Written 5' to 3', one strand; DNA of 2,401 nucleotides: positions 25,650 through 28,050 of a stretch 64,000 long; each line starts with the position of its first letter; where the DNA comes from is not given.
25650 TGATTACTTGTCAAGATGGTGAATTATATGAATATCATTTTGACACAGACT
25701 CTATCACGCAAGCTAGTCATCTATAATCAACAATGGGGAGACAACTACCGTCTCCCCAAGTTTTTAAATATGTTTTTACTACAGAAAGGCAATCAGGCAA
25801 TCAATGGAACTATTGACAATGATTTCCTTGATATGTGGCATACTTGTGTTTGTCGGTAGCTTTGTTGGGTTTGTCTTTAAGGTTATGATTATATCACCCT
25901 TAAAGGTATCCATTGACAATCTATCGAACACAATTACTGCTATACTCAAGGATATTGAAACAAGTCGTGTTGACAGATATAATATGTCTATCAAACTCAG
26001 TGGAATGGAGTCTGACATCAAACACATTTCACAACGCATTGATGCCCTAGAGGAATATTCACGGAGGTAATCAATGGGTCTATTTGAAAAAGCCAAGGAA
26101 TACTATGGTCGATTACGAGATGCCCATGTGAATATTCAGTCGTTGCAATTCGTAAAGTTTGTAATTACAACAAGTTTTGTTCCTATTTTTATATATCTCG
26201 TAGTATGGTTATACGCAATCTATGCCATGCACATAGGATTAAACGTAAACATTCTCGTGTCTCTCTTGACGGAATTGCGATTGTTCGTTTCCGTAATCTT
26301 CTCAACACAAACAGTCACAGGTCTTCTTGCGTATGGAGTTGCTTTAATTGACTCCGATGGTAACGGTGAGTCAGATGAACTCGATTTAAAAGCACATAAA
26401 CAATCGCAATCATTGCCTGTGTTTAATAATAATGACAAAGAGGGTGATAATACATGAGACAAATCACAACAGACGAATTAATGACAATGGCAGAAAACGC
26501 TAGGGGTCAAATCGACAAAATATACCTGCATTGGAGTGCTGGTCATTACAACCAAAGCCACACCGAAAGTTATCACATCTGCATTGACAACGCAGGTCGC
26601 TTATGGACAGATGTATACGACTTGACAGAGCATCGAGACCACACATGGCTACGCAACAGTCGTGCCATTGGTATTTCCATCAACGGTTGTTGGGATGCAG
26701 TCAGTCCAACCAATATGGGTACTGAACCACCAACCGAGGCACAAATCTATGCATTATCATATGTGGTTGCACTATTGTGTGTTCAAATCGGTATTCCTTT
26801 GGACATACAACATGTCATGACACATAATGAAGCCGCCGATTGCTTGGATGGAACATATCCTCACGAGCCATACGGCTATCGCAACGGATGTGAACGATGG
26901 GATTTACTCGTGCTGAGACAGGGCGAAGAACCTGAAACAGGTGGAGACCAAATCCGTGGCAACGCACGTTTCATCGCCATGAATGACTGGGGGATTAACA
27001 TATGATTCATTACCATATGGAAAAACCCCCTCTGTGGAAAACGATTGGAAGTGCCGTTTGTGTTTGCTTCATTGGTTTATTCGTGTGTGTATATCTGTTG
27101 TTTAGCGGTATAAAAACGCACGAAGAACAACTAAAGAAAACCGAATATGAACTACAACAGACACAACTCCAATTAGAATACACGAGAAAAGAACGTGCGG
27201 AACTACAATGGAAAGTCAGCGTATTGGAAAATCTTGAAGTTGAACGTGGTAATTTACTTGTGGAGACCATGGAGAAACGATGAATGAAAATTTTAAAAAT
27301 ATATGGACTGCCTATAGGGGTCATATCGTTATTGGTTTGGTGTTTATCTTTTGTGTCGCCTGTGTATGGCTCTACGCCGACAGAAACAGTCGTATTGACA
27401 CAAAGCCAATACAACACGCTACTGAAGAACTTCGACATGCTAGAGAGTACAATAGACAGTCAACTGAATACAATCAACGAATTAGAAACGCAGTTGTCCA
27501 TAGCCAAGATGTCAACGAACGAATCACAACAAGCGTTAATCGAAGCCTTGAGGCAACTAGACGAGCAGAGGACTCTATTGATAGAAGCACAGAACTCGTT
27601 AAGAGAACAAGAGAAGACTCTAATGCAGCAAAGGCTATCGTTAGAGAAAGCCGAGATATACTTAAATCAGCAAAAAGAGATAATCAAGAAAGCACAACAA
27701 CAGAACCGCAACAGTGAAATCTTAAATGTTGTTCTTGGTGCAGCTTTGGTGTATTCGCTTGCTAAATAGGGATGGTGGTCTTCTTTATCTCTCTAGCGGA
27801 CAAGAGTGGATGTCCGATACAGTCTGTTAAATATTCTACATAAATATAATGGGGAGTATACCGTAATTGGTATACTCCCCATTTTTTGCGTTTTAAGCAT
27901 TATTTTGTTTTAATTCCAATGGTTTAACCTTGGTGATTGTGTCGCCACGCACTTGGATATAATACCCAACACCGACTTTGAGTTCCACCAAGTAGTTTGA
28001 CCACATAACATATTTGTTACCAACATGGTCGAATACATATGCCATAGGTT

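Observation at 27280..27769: Two fully overlapping long ORFs (145 and 161 aa) in adjacent frames at the end of the lysis cassette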

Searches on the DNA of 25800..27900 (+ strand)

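Call 3: search_dna_similar(query=window:25800-27900:+, collection=phages, mode=distant, max_rows=40)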
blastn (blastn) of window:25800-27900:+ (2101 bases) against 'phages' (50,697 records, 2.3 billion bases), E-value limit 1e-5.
No match.

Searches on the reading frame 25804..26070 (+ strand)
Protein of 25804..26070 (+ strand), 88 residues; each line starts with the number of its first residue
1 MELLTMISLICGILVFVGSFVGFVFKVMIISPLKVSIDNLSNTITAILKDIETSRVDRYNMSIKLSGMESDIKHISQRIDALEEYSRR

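Call 4: search_protein_families(library=pfam, proteins=[window:25804-26070:+], max_evalue=1)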
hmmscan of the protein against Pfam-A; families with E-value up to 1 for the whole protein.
window:25804-26070:+ (88 aa): 5 families
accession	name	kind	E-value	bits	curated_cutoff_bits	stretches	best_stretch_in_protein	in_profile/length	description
PF16964.10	TadF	-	0.023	15.1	27.3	1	13-66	17-68/178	Putative tight adherence pilin protein F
PF25014.1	NET2A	-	0.068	13.4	33.1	1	29-77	154-202/235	NET2A-like domain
PF12761.13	End3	-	0.076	13.6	25.2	1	60-86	78-104/115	Actin cytoskeleton-regulatory complex protein END3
PF05377.16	FlaC_arch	-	0.16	12.9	27.8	0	60-84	11-35/55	Flagella accessory protein C (FlaC)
PF10779.14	XhlA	-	0.35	11.5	34.7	1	64-88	5-29/67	Haemolysin XhlA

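Call 5: search_protein_families(library=phrogs, proteins=[window:25804-26070:+], max_evalue=1)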
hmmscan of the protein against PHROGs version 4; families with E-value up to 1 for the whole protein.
window:25804-26070:+ (88 aa): 14 families
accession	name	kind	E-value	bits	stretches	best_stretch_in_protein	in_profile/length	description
phrog_1009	-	unknown function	3.8e-11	44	1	4-85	8-98/103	-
phrog_3999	-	unknown function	0.0018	19.4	1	6-84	10-91/107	-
phrog_1863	-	unknown function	0.0045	17.9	1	9-85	7-94/97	-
phrog_5553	-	unknown function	0.056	14.7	1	39-85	11-57/114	-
phrog_5023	-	unknown function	0.08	12.9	1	13-83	309-377/412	-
phrog_21573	-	unknown function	0.083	13.7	1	9-54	16-60/75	-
phrog_1193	-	other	0.095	13.7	1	38-84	2-48/76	hemolysin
phrog_937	-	other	0.1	13.9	1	33-84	34-79/115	hemolysin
phrog_3550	-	unknown function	0.12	13.7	1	30-84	4-53/79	-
phrog_5211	-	unknown function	0.22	12.8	1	33-84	6-57/112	-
phrog_7393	-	unknown function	0.26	12.6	0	70-86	42-58/60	-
phrog_7303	-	unknown function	0.29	12.3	0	36-84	9-57/80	-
phrog_263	-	lysis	0.36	11.7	1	8-48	26-66/123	holin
phrog_3427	-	lysis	0.47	11.4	1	34-73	5-44/141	holin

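Call 64: search_protein_families(library=ncbifam, proteins=[window:25804-26067:+], max_evalue=0.1)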
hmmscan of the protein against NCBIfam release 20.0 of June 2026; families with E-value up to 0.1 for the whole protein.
window:25804-26067:+ (88 aa): 0 families

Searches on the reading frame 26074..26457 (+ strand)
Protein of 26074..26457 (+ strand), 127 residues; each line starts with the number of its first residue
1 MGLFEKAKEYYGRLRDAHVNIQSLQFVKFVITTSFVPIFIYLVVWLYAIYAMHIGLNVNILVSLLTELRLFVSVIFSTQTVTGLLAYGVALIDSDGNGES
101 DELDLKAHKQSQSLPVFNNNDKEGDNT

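Call 4: search_protein_families(library=pfam, proteins=[window:26074-26457:+], max_evalue=1)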
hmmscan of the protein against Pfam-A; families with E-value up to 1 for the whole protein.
window:26074-26457:+ (127 aa): 0 families

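Call 5: search_protein_families(library=phrogs, proteins=[window:26074-26457:+], max_evalue=1)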
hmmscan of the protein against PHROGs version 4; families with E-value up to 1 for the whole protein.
window:26074-26457:+ (127 aa): 3 families
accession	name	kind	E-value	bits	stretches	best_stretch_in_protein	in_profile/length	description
phrog_27828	-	unknown function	0.033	15.4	1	4-110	6-109/117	-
phrog_23858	-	unknown function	0.22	12.7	1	14-64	51-101/140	-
phrog_2392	-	moron, auxiliary metabolic gene and host takeover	0.33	10.2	1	5-67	364-426/726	ABC transporter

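Call 64: search_protein_families(library=ncbifam, proteins=[window:26074-26454:+], max_evalue=0.1)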
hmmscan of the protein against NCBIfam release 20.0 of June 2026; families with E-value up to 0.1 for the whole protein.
window:26074-26454:+ (127 aa): 1 family
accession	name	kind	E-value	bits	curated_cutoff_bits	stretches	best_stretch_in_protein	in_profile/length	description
NF009513.0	PRK12872.1-3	equivalog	0.036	13.6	288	1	35-88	124-177/293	prenyltransferase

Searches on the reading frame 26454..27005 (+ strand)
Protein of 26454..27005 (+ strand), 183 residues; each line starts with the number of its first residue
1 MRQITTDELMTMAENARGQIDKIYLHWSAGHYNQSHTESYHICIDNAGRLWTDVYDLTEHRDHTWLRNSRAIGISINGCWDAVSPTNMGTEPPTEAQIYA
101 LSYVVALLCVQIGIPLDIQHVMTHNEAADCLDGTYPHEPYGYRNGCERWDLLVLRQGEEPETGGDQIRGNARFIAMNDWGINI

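Call 4: search_protein_families(library=pfam, proteins=[window:26454-27005:+], max_evalue=1)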
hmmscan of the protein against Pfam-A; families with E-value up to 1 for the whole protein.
window:26454-27005:+ (183 aa): 1 family
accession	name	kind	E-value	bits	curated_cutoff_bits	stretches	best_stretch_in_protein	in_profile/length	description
PF01510.30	Amidase_2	-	1.1e-10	42.3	26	1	19-128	4-123/131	N-acetylmuramoyl-L-alanine amidase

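Call 5: search_protein_families(library=phrogs, proteins=[window:26454-27005:+], max_evalue=1)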
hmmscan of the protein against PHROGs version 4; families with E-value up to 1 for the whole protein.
window:26454-27005:+ (183 aa): 10 families
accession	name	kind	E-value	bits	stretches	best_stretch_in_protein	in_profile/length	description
phrog_5867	-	lysis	4.7e-37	128.2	1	8-175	472-640/1029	endolysin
phrog_2588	-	unknown function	7e-25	88.7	1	14-171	390-549/915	-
phrog_19265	-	unknown function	4.2e-05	24.4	1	16-129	20-137/293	-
phrog_1493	-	lysis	0.00014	22.2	1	16-127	30-145/394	endolysin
phrog_12609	-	lysis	0.00029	21.5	1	17-134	42-148/264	endolysin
phrog_822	-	lysis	0.00041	21.2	1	38-128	57-139/215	amidase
phrog_1794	-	lysis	0.0024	18.3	1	31-149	115-188/336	amidase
phrog_833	-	lysis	0.034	14.8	1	37-133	58-150/294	endolysin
phrog_8164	-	lysis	0.053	13.8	1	96-144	111-163/320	endolysin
phrog_30160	-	unknown function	0.21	12.6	1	36-69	36-69/81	-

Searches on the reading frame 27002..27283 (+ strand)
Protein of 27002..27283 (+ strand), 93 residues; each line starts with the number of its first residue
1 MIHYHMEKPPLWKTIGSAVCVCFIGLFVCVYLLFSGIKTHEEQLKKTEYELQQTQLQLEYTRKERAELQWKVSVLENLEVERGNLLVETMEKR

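Call 4: search_protein_families(library=pfam, proteins=[window:27002-27283:+], max_evalue=1)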
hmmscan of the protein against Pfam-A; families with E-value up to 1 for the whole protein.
window:27002-27283:+ (93 aa): 1 family
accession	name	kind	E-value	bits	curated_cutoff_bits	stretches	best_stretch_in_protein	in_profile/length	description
PF05751.16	FixH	-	0.15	12.5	23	1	12-74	6-68/150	FixH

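Call 5: search_protein_families(library=phrogs, proteins=[window:27002-27283:+], max_evalue=1)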
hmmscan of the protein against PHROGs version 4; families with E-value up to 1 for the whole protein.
window:27002-27283:+ (93 aa): 1 family
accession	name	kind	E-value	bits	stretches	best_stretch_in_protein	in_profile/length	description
phrog_13707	-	unknown function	0.3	12.2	1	22-72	38-88/89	-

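Call 64: search_protein_families(library=ncbifam, proteins=[window:27002-27280:+], max_evalue=0.1)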
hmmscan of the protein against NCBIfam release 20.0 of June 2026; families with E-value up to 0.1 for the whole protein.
window:27002-27280:+ (93 aa): 2 families
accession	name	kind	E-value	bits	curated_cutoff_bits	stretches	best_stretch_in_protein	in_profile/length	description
NF052590.1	ArlF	equivalog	0.013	15.6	110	1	17-80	7-69/137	archaellum stator protein ArlF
NF053779.1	BT3442_fam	equivalog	0.023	13.4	940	1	15-78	361-419/563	BT3442 family protein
